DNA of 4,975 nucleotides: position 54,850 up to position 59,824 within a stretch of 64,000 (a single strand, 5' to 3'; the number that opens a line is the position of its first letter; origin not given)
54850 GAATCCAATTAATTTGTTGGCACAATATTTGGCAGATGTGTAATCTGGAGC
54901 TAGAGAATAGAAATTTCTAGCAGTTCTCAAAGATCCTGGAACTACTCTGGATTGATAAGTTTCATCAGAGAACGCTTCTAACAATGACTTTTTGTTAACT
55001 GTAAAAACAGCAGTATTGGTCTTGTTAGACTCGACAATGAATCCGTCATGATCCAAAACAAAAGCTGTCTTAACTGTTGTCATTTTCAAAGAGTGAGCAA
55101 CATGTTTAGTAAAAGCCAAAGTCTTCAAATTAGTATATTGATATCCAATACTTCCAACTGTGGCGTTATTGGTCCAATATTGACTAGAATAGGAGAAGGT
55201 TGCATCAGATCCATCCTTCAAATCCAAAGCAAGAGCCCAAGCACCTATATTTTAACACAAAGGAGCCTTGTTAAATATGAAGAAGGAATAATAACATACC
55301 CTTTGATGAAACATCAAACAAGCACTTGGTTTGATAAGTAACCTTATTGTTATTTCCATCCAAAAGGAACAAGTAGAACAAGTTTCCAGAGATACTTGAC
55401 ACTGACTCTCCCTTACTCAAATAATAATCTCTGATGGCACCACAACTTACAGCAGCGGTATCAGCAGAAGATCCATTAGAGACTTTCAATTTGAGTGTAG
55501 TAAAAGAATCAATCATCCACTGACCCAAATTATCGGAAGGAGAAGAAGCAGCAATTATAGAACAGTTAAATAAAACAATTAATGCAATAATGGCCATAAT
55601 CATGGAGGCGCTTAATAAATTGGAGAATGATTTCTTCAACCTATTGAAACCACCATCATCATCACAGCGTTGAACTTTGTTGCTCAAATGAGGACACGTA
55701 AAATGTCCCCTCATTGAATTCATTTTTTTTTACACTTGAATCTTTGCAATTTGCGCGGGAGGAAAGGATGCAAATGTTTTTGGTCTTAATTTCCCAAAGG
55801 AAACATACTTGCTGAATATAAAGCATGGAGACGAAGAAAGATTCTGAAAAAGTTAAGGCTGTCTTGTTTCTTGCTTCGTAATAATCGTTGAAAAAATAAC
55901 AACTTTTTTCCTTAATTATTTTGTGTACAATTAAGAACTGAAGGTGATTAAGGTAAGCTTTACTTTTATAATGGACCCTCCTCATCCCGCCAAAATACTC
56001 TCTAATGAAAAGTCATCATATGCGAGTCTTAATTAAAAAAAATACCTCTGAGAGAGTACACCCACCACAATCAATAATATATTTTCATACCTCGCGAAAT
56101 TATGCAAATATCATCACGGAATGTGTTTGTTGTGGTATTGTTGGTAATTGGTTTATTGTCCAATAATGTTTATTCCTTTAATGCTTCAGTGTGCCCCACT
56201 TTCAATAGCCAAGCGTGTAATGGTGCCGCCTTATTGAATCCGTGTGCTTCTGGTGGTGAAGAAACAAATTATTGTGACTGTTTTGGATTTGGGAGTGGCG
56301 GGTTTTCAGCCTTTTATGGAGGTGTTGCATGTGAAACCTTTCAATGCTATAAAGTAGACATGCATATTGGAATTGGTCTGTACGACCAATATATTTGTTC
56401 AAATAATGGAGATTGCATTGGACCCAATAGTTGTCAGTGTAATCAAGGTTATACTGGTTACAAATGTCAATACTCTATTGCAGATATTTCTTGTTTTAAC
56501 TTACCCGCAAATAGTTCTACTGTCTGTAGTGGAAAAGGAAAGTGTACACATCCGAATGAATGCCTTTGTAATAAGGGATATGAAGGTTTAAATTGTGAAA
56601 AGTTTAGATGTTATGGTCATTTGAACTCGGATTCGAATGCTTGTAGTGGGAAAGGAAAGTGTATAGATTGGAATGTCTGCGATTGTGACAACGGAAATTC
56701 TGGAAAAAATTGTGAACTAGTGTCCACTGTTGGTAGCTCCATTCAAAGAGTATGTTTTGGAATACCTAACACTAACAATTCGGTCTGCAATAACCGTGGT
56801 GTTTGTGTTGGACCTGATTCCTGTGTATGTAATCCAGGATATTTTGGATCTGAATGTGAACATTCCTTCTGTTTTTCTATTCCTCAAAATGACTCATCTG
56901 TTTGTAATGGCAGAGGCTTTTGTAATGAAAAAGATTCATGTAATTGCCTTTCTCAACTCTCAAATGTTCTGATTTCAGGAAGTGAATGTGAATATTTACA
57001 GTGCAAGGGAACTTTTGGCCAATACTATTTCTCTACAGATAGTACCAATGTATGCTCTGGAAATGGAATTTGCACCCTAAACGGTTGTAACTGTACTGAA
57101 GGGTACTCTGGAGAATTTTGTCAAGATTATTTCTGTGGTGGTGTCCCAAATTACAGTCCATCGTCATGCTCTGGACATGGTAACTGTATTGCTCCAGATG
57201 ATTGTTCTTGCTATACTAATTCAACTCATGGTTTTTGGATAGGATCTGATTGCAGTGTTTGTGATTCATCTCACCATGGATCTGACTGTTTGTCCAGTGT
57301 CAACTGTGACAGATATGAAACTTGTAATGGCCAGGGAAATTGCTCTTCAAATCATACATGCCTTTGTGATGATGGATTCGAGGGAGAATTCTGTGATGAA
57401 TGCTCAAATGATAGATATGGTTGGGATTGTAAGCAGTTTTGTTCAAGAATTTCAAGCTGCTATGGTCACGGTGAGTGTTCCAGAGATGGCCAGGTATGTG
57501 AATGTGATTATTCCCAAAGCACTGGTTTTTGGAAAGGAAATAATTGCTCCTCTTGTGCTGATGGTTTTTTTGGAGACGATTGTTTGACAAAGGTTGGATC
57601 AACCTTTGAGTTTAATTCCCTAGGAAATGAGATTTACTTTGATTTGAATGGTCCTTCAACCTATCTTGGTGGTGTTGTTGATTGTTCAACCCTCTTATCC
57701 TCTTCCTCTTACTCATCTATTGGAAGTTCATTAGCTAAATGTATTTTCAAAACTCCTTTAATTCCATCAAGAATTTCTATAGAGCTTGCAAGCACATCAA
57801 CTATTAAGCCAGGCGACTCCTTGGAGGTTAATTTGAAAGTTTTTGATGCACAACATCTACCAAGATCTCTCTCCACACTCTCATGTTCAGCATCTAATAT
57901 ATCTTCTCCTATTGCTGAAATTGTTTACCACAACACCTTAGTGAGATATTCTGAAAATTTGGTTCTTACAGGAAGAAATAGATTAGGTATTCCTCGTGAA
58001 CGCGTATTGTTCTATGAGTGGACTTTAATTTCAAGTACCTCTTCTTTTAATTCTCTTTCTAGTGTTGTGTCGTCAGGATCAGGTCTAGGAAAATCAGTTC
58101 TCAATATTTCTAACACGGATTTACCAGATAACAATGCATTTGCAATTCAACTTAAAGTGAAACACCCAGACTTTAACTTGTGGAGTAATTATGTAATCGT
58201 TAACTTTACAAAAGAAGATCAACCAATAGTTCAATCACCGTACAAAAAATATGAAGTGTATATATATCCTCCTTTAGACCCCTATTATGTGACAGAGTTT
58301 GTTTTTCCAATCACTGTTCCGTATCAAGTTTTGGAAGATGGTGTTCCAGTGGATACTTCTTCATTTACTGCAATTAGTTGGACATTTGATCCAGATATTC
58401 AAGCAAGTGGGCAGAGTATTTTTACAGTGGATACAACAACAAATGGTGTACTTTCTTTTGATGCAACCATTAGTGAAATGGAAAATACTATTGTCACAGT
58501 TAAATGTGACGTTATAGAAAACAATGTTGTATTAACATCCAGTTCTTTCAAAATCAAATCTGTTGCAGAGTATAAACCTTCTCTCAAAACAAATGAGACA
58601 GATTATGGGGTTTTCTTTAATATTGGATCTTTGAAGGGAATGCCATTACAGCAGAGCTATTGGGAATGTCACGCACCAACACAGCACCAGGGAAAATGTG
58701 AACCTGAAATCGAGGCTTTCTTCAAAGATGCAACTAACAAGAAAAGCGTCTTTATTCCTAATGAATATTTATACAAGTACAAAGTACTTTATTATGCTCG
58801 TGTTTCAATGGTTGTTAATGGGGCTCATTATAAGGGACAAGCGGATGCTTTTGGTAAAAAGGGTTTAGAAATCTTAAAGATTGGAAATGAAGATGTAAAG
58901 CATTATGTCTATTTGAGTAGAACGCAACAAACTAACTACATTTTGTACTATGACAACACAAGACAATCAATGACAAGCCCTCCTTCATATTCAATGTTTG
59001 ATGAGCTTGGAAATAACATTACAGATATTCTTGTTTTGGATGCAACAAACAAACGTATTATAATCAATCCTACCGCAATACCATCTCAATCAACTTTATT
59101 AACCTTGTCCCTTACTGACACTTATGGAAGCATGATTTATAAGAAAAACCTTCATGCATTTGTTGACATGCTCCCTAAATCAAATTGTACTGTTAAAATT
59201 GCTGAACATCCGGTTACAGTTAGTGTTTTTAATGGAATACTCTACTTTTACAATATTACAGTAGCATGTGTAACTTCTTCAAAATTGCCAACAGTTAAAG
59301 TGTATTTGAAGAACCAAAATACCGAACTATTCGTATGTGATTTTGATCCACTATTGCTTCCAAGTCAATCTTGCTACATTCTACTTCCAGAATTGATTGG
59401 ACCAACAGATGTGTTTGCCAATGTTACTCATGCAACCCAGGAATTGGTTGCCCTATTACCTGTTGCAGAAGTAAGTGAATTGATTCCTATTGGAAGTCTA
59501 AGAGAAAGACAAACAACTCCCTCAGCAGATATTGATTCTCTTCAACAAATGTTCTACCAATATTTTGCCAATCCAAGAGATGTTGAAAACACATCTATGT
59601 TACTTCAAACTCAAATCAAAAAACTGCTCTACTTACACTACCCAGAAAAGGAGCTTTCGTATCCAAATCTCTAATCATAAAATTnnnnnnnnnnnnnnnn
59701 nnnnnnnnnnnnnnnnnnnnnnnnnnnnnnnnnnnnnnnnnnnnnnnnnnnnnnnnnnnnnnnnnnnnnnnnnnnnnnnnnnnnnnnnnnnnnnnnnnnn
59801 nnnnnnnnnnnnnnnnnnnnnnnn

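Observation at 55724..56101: Divergent (head-to-head) pair of giant paralogs sharing an about 380-bp intergenic region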

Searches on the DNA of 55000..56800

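Call 18: search_rna_families(source=window, start=55000, end=56800, threshold=evalue, max_evalue=1)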
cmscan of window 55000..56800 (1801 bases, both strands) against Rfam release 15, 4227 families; matches with E-value up to 1: 0.
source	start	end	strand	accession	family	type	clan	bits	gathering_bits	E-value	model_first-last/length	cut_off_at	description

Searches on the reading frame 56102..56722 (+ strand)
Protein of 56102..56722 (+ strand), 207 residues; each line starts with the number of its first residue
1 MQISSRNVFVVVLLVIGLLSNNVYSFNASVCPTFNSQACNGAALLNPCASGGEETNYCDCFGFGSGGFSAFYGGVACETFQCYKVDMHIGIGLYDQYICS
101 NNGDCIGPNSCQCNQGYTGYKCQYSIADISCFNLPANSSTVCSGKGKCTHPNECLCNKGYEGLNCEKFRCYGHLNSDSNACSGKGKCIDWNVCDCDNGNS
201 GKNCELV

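Call 41: find_related_loci(query=window:56102-56722:+, collection=metagenome_contigs, flank=6000)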
Query seq(207 aa) (207 aa) in metagenome_contigs; peptide patterns used: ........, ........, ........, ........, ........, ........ (x = any residue, [..] = any of these).
97 stretches matched a pattern; 1 encode a relative of the query (tblastn E <= 1e-3); 1 distinct loci.
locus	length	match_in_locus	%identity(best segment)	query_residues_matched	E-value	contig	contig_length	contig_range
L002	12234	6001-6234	36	99-207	1e-5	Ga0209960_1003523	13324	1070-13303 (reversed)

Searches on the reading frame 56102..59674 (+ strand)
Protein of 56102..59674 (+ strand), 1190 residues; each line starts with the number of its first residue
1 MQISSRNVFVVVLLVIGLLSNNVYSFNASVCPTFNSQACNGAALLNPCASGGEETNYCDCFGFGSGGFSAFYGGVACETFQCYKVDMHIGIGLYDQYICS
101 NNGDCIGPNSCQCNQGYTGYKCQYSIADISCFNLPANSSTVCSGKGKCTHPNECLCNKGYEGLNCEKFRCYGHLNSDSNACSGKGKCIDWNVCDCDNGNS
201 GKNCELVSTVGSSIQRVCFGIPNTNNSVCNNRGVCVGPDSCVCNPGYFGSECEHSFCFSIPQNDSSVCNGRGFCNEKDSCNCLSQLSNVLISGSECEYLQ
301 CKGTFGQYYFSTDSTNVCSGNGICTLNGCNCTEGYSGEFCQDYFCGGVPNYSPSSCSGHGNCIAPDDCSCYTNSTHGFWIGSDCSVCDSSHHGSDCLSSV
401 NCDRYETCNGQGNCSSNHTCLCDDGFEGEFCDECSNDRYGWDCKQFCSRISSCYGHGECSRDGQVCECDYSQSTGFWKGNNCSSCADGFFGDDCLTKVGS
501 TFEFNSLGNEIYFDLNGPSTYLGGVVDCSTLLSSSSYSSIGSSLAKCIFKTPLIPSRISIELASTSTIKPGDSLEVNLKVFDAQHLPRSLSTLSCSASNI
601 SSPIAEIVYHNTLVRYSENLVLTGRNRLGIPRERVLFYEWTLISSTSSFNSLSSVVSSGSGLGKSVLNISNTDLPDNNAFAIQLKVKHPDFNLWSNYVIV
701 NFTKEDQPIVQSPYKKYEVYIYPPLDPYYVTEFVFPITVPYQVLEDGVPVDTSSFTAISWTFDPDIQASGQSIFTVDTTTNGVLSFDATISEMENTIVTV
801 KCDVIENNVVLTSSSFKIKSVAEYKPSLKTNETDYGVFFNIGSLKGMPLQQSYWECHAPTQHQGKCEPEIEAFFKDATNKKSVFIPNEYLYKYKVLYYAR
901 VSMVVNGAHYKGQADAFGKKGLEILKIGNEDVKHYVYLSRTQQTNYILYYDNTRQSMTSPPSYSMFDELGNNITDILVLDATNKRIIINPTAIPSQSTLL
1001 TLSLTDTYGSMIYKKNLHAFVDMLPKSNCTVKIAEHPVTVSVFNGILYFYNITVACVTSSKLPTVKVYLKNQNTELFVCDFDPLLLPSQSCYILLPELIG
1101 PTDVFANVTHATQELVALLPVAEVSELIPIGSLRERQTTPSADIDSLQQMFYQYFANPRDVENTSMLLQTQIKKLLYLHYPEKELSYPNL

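Call 5: search_protein_families(library=pfam, proteins=[window:56102-59674:+], max_evalue=0.01)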
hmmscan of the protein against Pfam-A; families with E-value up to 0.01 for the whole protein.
window:56102-59674:+ (1190 aa): 3 families
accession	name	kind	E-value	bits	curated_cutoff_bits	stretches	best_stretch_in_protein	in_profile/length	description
PF07974.19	EGF_2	-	5.7e-19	68.6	22.1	4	225-252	4-32/32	EGF-like domain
PF25024.1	EGF_TEN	-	9.9e-16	58.5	65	2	97-209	32-127/234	Teneurin EGF domain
PF23106.1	EGF_Teneurin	-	2.5e-12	47.1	24.3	2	229-253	5-28/30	Teneurin-like EGF domain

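Call 8: list_cluster_members(proteins=[window:56102-59674:+, window:9832-11274:+, window:11596-12978:+, window:29081-30667:+, window:17252-18430:-, window:18563-19684:-, window:2516-3703:-, window:40396-41370:-, window:44136-44948:+, window:31021-32103:-])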
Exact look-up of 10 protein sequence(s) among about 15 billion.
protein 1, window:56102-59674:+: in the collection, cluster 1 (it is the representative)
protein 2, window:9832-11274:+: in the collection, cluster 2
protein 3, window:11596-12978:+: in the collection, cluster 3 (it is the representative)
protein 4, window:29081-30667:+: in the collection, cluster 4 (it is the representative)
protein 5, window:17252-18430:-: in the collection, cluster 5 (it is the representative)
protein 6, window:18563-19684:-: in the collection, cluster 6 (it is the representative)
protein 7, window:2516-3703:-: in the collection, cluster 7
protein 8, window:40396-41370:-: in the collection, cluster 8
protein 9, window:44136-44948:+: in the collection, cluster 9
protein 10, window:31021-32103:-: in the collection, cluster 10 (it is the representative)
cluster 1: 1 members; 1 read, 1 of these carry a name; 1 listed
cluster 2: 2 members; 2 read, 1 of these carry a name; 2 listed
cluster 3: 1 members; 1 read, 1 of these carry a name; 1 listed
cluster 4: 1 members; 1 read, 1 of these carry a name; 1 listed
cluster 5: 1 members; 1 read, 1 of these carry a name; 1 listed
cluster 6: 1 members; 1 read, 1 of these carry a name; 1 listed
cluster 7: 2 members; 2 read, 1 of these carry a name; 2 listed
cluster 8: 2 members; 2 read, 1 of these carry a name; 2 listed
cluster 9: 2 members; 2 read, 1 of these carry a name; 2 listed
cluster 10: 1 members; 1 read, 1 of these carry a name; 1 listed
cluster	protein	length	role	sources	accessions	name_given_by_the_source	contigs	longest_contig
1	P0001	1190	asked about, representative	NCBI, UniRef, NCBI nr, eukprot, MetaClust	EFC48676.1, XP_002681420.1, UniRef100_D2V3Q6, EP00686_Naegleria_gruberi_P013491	predicted protein [Naegleria gruberi] | Predicted protein n=1 Tax=Naegleria gruberi TaxID=5762 RepID=D2V3Q6_NAEGR | uncharacterized protein NAEGRDRAFT_63451 [Naegleria gruberi]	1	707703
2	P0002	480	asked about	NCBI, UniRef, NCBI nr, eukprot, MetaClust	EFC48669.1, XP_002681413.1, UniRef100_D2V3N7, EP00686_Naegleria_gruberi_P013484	ferrochelatase [Naegleria gruberi] | Ferrochelatase n=1 Tax=Naegleria gruberi TaxID=5762 RepID=D2V3N7_NAEGR | XP_002681413.1 ferrochelatase [Naegleria gruberi]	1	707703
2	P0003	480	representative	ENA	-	-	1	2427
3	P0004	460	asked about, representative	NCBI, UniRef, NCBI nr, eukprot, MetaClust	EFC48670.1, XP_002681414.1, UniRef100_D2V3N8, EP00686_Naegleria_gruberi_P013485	predicted protein [Naegleria gruberi] | Predicted protein n=1 Tax=Naegleria gruberi TaxID=5762 RepID=D2V3N8_NAEGR | uncharacterized protein NAEGRDRAFT_63432 [Naegleria gruberi]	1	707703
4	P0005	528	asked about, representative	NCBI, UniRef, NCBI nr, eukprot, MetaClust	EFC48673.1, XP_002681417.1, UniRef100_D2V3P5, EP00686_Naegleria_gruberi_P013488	lysosomal carboxypeptidase [Naegleria gruberi] | Lysosomal carboxypeptidase n=1 Tax=Naegleria gruberi TaxID=5762 RepID=D2V3P5_NAEGR | XP_002681417.1 lysosomal carboxypeptidase [Naegleria gruberi strain NEG-M]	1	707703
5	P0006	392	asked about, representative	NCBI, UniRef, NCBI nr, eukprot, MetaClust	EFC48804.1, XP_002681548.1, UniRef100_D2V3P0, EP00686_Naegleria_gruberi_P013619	predicted protein [Naegleria gruberi] | Predicted protein n=1 Tax=Naegleria gruberi TaxID=5762 RepID=D2V3P0_NAEGR | uncharacterized protein NAEGRDRAFT_63434 [Naegleria gruberi]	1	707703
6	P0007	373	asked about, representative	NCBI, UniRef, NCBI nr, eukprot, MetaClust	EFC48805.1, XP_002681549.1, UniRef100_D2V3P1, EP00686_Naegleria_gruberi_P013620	hypothetical protein NAEGRDRAFT_63435 [Naegleria gruberi] | F-box domain-containing protein n=1 Tax=Naegleria gruberi TaxID=5762 RepID=D2V3P1_NAEGR | uncharacterized protein NAEGRDRAFT_63435 [Naegleria gruberi]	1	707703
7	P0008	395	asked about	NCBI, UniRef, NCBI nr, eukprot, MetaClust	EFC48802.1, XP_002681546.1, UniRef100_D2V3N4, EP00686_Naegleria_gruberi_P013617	predicted protein [Naegleria gruberi] | Predicted protein n=1 Tax=Naegleria gruberi TaxID=5762 RepID=D2V3N4_NAEGR | uncharacterized protein NAEGRDRAFT_63429 [Naegleria gruberi]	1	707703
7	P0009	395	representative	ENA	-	-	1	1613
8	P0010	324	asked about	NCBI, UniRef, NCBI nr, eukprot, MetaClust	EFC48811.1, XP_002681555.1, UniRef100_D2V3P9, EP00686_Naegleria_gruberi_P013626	predicted protein [Naegleria gruberi] | Predicted protein n=1 Tax=Naegleria gruberi TaxID=5762 RepID=D2V3P9_NAEGR | uncharacterized protein NAEGRDRAFT_63444 [Naegleria gruberi]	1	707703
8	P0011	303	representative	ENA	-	-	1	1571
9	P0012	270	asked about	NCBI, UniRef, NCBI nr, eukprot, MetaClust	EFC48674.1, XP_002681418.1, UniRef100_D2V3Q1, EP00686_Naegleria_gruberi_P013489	predicted protein [Naegleria gruberi] | Predicted protein n=1 Tax=Naegleria gruberi TaxID=5762 RepID=D2V3Q1_NAEGR | uncharacterized protein NAEGRDRAFT_63446 [Naegleria gruberi]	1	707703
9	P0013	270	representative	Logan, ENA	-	-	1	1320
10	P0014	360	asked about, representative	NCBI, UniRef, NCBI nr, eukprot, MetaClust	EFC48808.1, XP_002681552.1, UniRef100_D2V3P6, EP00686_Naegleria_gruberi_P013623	predicted protein [Naegleria gruberi] | Predicted protein n=1 Tax=Naegleria gruberi TaxID=5762 RepID=D2V3P6_NAEGR | uncharacterized protein NAEGRDRAFT_63440 [Naegleria gruberi]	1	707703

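Call 10: find_encoding_contigs(protein=window:56102-59674:+, flank=10000, max_places=4)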
Protein window:56102-59674:+ (1190 aa): no gene with exactly this product is on record in the collection.

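Call 22: find_homologous_proteins(query=P0001, max_evalue=1e-20)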
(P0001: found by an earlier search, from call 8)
Query P0001 (1190 aa): 98 proteins with E <= 1e-20 among 3302 candidates.
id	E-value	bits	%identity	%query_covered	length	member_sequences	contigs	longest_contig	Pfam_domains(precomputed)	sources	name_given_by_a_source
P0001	0.0e+0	2797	100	100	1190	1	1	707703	PF07974.20,PF25024.1,PF23301.2,PF23106.2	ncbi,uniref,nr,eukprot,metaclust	ncbi:predicted protein [Naegleria gruberi]|uniref:Predicted protein n=1 Tax=Naegleria gruberi TaxID=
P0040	2.8e-126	441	31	74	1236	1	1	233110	PF07974.20,PF25024.1,PF23301.2,PF23106.2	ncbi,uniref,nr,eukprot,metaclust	ncbi:predicted protein [Naegleria gruberi]|uniref:Predicted protein n=1 Tax=Naegleria gruberi TaxID=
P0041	1.2e-119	419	29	54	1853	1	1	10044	PF22352.3,PF07974.20,PF25024.1,PF23301.2,PF02010.22,PF18911.7,PF23106.2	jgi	jgi:hypothetical protein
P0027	2.8e-105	371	32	36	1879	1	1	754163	PF21700.4,PF07974.20,PF24684.2,PF25024.1,PF01436.28,PF23301.2,PF25021.2,PF08450.19,PF23106.2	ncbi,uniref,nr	ncbi:hypothetical protein C9374_014632 [Naegleria lovaniensis]|uniref:EGF-like domain-containing pro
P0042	5.0e-104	367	33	35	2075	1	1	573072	PF00615.25,PF07974.20,PF25024.1,PF23301.2,PF21795.4,PF23106.2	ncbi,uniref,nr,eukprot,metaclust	ncbi:predicted protein [Naegleria gruberi]|uniref:Predicted protein n=1 Tax=Naegleria gruberi TaxID=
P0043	5.6e-102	361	30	48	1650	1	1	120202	PF07974.20,PF25024.1,PF23301.2,PF23106.2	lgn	-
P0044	8.3e-100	353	31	53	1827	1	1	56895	PF07974.20,PF25024.1,PF23301.2,PF23106.2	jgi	jgi:hypothetical protein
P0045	2.6e-99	352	36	31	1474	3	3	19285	PF21700.4,PF07974.20,PF25024.1,PF23301.2,PF21795.4,PF23106.2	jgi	jgi:hypothetical protein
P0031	6.1e-99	350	39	21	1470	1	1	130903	PF21700.4,PF07974.20,PF25024.1,PF23301.2,PF21795.4,PF01419.23,PF23106.2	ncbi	ncbi:von Willebrand factor D and EGF domain-containing protein, partial [Acrasis kona]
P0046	1.1e-97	346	34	29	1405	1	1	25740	PF07974.20,PF25024.1,PF23301.2,PF23106.2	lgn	-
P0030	2.7e-97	345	28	70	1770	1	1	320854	PF07974.20,PF25024.1,PF23301.2,PF18911.7,PF23106.2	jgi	jgi:hypothetical protein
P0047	5.2e-97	344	32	35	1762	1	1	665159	PF25820.2,PF07974.20,PF25024.1,PF23301.2,PF23106.2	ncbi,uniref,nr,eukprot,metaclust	ncbi:predicted protein [Naegleria gruberi]|uniref:Predicted protein n=1 Tax=Naegleria gruberi TaxID=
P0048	1.4e-94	336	35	32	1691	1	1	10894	PF00615.25,PF07974.20,PF25024.1,PF23301.2,PF23106.2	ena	-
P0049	8.3e-94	333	30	44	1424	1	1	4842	PF21700.4,PF07974.20,PF25024.1,PF23301.2,PF23106.2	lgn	-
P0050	2.2e-92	329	32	52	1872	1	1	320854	PF07974.20,PF25024.1,PF23301.2,PF23106.2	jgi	jgi:Na+-transporting methylmalonyl-CoA/oxaloacetate decarboxylase gamma subunit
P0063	1.1e-75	273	32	41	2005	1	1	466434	PF07974.20,PF25024.1,PF00008.34,PF23301.2,PF21795.4,PF02010.22,PF23106.2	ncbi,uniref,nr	ncbi:hypothetical protein C9374_008704 [Naegleria lovaniensis]|uniref:Uncharacterized protein n=1 Ta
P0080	1.2e-55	207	33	35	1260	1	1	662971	PF07974.20,PF25024.1,PF23301.2,PF02010.22,PF23106.2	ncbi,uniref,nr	ncbi:hypothetical protein C9374_004465 [Naegleria lovaniensis]|uniref:Uncharacterized protein n=1 Ta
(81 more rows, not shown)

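Call 45: find_encoding_contigs(protein=P0080, flank=10000, max_places=2)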
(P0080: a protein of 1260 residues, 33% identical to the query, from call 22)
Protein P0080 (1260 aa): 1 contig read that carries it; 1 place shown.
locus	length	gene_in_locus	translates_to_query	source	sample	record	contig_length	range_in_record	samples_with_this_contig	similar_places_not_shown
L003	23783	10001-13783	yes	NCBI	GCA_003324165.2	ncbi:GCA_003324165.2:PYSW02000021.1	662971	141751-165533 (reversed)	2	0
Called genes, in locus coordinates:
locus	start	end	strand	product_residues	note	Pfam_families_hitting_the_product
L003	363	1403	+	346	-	PF02146:SIR2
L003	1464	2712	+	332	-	PF01156:IU_nuc_hydro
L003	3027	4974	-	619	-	PF04488:Gly_transf_sug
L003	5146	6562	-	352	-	PF08557:Lipid_DES, PF00487:FA_desaturase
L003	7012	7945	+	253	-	-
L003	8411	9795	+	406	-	PF00008:EGF (faint), PF23301:EGF_PEAR1L (faint), PF21795:JAG1-like_EGF2 (faint), PF25024:EGF_TEN, PF07974:EGF_2 (weak), PF23106:EGF_Teneurin (weak)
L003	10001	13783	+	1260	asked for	PF07974:EGF_2 (weak), PF23301:EGF_PEAR1L (faint), PF25024:EGF_TEN, PF23106:EGF_Teneurin (weak), PF25024:EGF_TEN, PF02010:REJ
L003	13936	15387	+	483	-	PF00615:RGS (weak)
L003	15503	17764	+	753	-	PF04499:SAPS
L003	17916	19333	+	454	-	PF00928:Adap_comp_sub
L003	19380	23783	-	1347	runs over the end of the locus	PF10162:G8, PF24606:CEMIP_beta-hel, PF24605:CEMIP_X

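Call 46: find_encoding_contigs(protein=P0063, flank=10000, max_places=2)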
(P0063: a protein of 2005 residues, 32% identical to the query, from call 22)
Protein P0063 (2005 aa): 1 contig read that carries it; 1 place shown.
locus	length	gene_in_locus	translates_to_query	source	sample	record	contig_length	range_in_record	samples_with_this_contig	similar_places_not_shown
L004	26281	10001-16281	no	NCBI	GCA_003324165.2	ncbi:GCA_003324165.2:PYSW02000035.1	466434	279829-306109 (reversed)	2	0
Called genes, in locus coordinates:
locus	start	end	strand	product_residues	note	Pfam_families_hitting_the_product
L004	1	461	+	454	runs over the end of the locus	PF00892:EamA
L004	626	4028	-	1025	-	PF00169:PH, PF15413:PH_11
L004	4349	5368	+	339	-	PF24161:CCDC39 (weak), PF06103:DUF948 (weak)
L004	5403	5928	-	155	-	PF12861:zf-ANAPC11, PF12678:zf-rbx1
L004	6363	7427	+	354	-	PF14520:HHH_5 (weak), PF00154:RecA_N, PF08423:Rad51, PF13481:AAA_25 (weak), PF06745:ATPase (weak)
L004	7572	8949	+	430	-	PF13857:Ank_5 (faint), PF00023:Ank (faint), PF12796:Ank_2 (weak), PF13606:Ank_3 (faint), PF13637:Ank_4 (faint)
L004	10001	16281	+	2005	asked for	PF25024:EGF_TEN (weak), PF23106:EGF_Teneurin (weak), PF25024:EGF_TEN, PF23106:EGF_Teneurin (weak), PF25024:EGF_TEN, PF23106:EGF_Teneurin (weak), PF25024:EGF_TEN, PF02010:REJ, +4 more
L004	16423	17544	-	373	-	PF00249:Myb_DNA-binding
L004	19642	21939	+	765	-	PF13475:DUF4116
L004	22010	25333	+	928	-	PF00293:NUDIX (weak), PF00067:p450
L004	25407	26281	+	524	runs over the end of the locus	PF01715:IPPT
